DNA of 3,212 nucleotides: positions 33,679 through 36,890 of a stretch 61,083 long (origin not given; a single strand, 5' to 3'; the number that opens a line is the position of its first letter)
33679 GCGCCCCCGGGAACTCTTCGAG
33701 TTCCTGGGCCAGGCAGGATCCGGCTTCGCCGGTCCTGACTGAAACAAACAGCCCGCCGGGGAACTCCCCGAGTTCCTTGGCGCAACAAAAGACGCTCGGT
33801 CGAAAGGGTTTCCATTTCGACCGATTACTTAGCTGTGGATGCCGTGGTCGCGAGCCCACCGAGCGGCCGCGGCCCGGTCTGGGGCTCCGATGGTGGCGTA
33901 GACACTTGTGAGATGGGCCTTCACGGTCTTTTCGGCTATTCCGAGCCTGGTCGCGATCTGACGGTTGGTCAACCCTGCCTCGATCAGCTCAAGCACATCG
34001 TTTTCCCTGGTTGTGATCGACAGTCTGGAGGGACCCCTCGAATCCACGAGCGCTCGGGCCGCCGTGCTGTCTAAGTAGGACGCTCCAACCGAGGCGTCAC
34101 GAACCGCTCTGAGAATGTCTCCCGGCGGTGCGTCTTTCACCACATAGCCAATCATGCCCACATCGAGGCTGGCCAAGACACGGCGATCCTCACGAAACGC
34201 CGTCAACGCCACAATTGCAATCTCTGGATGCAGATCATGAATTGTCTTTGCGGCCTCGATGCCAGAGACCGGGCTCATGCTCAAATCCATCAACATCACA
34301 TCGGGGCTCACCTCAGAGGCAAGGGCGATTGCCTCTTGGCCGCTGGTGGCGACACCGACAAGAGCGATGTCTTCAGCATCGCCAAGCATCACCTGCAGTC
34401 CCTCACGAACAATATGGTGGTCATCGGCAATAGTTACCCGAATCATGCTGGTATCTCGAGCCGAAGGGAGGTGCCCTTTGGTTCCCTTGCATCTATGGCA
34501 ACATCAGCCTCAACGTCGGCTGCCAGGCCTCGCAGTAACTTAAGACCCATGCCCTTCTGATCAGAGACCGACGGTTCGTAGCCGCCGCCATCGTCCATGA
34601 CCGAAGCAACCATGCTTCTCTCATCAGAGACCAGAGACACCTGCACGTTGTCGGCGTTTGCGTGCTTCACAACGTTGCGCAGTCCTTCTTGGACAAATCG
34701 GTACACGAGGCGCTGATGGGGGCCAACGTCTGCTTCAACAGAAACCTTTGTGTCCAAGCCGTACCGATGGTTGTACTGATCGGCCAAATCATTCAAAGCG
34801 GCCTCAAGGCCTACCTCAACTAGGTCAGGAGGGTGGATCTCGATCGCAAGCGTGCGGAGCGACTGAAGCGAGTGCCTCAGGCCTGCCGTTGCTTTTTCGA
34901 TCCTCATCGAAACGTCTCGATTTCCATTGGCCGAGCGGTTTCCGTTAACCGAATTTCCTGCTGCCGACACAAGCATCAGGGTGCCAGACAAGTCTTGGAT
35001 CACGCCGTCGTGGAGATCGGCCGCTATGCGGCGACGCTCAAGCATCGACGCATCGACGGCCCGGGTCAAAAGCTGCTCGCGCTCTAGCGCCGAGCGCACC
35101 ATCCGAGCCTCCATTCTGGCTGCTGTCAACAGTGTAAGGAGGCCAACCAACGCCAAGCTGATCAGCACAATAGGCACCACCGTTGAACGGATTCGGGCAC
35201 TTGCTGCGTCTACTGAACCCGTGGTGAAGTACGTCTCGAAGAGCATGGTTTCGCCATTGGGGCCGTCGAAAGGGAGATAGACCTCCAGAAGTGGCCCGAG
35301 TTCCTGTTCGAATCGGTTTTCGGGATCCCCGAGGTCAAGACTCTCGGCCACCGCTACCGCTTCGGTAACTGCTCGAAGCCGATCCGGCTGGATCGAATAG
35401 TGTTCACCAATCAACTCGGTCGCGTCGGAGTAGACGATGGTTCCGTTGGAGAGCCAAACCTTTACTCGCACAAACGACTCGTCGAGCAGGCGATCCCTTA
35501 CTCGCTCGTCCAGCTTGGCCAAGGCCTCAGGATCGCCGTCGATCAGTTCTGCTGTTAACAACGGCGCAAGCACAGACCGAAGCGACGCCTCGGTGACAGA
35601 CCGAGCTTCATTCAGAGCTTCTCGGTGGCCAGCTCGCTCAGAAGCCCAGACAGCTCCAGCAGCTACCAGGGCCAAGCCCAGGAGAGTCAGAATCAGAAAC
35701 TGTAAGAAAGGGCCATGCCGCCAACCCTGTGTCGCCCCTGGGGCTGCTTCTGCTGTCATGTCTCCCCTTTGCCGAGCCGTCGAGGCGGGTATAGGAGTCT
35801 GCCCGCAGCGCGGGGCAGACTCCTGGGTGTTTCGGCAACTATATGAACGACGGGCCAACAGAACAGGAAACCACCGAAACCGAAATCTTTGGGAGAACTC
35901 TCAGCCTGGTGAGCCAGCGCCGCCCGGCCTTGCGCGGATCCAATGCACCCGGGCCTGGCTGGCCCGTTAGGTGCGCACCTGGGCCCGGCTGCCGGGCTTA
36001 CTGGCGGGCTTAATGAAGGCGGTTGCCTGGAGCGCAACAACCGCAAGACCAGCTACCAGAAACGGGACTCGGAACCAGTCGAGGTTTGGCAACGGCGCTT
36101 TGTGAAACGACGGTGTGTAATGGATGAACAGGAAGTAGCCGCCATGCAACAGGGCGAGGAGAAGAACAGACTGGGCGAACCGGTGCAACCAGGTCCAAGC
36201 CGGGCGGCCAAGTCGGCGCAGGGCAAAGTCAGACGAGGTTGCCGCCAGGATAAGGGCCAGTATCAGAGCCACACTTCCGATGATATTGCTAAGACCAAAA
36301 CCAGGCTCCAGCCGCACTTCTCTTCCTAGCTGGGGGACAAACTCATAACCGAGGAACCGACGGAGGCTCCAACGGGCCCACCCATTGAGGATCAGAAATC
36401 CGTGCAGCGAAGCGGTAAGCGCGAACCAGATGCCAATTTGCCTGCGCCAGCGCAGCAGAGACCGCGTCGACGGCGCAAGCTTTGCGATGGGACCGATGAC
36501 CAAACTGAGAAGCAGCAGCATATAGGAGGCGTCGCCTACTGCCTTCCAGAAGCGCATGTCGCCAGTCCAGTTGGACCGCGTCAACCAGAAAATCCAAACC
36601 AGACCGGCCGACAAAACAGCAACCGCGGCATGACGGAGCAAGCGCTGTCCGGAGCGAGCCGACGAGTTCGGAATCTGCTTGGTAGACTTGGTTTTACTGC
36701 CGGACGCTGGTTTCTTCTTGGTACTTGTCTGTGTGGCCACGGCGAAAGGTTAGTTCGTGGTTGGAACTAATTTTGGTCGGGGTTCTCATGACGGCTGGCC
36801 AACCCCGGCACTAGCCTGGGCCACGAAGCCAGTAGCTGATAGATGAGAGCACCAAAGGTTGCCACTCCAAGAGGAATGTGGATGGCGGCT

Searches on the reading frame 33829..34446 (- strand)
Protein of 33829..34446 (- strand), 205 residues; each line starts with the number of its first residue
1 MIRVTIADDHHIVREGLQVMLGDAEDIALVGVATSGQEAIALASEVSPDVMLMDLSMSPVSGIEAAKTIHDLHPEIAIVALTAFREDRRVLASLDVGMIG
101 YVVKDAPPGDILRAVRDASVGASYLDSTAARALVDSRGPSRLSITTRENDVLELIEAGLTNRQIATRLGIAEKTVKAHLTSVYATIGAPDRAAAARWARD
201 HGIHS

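Call 3: search_protein_families(library=pfam, proteins=[window:33829-34446:-], max_evalue=0.01)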
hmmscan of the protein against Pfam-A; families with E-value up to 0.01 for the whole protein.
window:33829-34446:- (205 aa): 8 families
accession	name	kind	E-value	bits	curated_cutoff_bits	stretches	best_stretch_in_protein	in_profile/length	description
PF00072.30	Response_reg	-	4.3e-23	82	30.2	1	4-115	1-110/111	Response regulator receiver domain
PF00196.25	GerE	-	1.6e-16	60.1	23.5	1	143-198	2-57/57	Bacterial regulatory proteins, luxR family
PF08281.18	Sigma70_r4_2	-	3e-05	24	25.7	1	146-179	13-47/54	Sigma-70, region 4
PF13412.12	HTH_24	-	0.00032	20.7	21.9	1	156-179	15-38/48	Winged helix-turn-helix DNA-binding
PF13384.12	HTH_23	-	0.00072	19.7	24.6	1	151-176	10-35/50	Homeodomain-like domain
PF21476.4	PF0610-like_N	-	0.0024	18.5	33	1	154-186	10-42/50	PF0610-like, N-terminal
PF14493.12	HTH_40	-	0.0026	18.4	27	1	152-184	6-38/89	Helix-turn-helix domain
PF02796.21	HTH_7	-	0.0049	17.4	23.8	0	141-176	2-39/45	Helix-turn-helix domain of resolvase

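Call 4: search_protein_families(library=ncbifam, proteins=[window:33829-34446:-], max_evalue=0.001)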
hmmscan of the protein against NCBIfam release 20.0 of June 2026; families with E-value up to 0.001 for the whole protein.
window:33829-34446:- (205 aa): 73 families (the best 25 are shown)
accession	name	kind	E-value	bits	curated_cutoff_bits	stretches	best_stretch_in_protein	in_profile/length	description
NF047785.1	respo_reg_MadR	equivalog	5.5e-41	140.2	300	1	2-201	1-206/209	MadR family response regulator transcription factor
NF052445.1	RespRegMctR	equivalog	7.5e-40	136.5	300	1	2-203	2-204/205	two-component system response regulator MctR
NF007935.0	PRK10651.1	equivalog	6.2e-37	126.9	250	1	3-201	8-213/216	two-component system response regulator NarL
NF011896.0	PRK15369.1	equivalog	1.6e-33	116.1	242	1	2-200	4-206/211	two component system response regulator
NF007018.1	PRK09483.1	equivalog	4.4e-29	101.7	280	1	1-186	1-191/217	UvrY/SirA/GacA family response regulator transcription factor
NF007708.0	PRK10403.1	equivalog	6.6e-29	100.9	343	1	3-194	8-204/215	nitrate/nitrite response regulator protein NarP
NF007685.0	PRK10360.1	equivalog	1.2e-22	80.7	258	1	1-188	1-182/196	response regulator transcription factor UhpA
NF041830.1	RR_TF_ErdR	exception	5.8e-20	71.9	390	1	4-195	4-202/213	response regulator transcription factor ErdR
NF007403.0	PRK09935.1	equivalog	1.3e-17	64.1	271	1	4-188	6-194/210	fimbria biosynthesis transcriptional regulator FimZ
NF041367.1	CheY_Halo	equivalog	2.3e-16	60.2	200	1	4-117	1-112/114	chemotaxis protein CheY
NF009206.0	PRK12555.1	subfamily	1.1e-15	57.5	342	1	2-104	1-104/340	chemotaxis-specific protein-glutamate methyltransferase CheB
NF001965.0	PRK00742.1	subfamily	1.4e-15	57.4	293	1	2-106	4-109/357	chemotaxis-specific protein-glutamate methyltransferase CheB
NF008098.0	PRK10840.1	equivalog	3.9e-15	55.9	235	1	2-188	4-195/216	response regulator transcription factor RcsB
NF006900.1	PRK09390.1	equivalog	5.1e-14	52.3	255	1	3-193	6-192/203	response regulator FixJ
NF007419.0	PRK09958.1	equivalog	6e-14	52.1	251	1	5-179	4-179/204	acid-sensing system DNA-binding response regulator EvgA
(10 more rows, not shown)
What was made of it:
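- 33829..34446 (-): LuxR/NarL-type response regulator (Response_reg + GerE). It overlaps the histidine kinase gene by 4 nt. Pfam in call 3 and NCBIfam in call 4.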

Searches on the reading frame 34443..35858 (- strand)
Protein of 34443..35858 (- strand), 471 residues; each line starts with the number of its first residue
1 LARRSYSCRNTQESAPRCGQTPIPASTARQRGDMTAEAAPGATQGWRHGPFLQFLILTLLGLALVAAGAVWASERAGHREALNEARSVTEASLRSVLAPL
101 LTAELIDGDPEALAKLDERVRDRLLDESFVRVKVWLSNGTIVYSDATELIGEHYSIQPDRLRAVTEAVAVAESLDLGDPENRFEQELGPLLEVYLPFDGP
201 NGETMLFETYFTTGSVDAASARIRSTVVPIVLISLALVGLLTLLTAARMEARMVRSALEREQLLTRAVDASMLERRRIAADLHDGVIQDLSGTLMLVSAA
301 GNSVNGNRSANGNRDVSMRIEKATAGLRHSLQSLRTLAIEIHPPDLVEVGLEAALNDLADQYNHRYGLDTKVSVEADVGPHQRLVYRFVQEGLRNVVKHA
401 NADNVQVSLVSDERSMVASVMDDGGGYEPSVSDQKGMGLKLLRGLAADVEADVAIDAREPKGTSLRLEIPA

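Call 4: search_protein_families(library=ncbifam, proteins=[window:34443-35858:-], max_evalue=0.001)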
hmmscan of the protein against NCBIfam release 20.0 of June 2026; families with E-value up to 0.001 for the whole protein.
window:34443-35858:- (471 aa): 7 families
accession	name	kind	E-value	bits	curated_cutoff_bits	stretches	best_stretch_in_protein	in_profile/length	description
NF052443.1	SensHisKinMctS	equivalog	1.6e-33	115.8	700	1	221-470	197-447/457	two-component system sensor histidine kinase MctS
NF052531.1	Strep_LiaS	equivalog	2.6e-19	69.7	450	1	273-470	131-326/328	envelope stress sensor histidine kinase LiaS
NF007896.0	PRK10600.1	equivalog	8e-18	64.4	578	1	258-467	375-581/598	nitrate/nitrite two-component system sensor histidine kinase NarX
NF008184.0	PRK10935.1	equivalog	2.6e-16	59.4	553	1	272-469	361-557/565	nitrate/nitrite two-component system sensor histidine kinase NarQ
NF008649.0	PRK11644.1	equivalog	1.1e-15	57.3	408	1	251-470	279-495/499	signal transduction histidine-protein kinase/phosphatase UhpB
NF047786.1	his_kin_MadS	equivalog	7.2e-12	45.1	500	1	264-426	218-379/434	MadS family sensor histidine kinase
NF047322.1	HK_morpho_MacS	equivalog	7.6e-07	28.6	300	1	244-470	150-367/367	MacS family sensor histidine kinase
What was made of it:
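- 34443..35858 (-): Sensor histidine kinase (HisKA_3/HATPase_c). It has two predicted transmembrane helices flanking a ~150-aa external domain. The true start is probably downstream of the TTG at 35858. NCBIfam gives partial matches to MctS, LiaS and NarX (call 4).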

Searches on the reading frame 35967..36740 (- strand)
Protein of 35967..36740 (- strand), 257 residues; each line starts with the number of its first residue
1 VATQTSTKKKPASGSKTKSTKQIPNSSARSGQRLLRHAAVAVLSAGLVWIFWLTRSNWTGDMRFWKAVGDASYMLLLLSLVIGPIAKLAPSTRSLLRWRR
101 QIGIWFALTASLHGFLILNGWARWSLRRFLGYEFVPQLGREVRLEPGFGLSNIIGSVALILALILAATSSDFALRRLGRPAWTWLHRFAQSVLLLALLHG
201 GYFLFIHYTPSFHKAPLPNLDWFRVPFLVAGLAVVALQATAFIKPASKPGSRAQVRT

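Call 14: search_protein_families(library=pfam, proteins=[window:35967-36740:-], max_evalue=0.001)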
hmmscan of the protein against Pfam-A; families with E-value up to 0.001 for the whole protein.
window:35967-36740:- (257 aa): 1 family
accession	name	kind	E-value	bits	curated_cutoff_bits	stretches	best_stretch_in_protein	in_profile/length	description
PF01794.25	Ferric_reduct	-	5.7e-10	39.8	28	1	69-196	2-120/121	Ferric reductase like transmembrane component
